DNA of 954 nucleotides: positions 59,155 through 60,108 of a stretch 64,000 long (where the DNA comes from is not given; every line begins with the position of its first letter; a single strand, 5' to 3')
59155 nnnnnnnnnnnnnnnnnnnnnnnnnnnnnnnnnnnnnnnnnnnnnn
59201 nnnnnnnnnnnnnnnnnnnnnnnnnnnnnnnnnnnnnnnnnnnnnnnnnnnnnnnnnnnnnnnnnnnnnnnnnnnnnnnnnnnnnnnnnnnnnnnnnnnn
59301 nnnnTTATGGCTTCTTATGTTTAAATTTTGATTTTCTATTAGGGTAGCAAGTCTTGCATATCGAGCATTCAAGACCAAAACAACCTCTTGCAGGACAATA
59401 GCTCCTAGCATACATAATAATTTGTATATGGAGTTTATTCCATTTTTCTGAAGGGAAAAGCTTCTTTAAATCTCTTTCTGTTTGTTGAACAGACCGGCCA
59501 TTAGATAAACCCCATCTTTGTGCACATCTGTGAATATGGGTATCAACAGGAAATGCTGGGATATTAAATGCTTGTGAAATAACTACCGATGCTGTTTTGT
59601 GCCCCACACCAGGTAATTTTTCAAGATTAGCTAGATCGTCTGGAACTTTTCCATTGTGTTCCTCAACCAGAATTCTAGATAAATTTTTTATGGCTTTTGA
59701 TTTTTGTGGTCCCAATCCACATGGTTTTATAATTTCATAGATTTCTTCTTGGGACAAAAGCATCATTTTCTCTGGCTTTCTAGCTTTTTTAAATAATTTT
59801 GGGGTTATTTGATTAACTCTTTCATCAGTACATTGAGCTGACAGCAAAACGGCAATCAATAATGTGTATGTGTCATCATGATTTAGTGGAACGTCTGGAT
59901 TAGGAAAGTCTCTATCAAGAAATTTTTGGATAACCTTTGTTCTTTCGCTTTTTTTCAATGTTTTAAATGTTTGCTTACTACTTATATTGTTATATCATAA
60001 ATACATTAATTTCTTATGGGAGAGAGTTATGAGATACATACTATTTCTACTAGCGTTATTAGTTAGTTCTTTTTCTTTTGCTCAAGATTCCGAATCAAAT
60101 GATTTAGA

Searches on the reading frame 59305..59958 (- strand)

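Call 20: search_protein_families(library=pfam, proteins=[window:59305-59958:-], max_evalue=0.001)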
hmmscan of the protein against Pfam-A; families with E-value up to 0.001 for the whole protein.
window:59305-59958:- (217 aa): 2 families
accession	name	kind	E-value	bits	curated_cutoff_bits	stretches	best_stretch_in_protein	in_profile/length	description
PF00730.31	HhH-GPD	-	2.2e-26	92.8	26.2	1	35-169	1-107/108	HhH-GPD superfamily base excision DNA repair protein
PF00633.29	HHH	-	1.1e-05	25.5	24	1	101-128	2-29/30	Helix-hairpin-helix motif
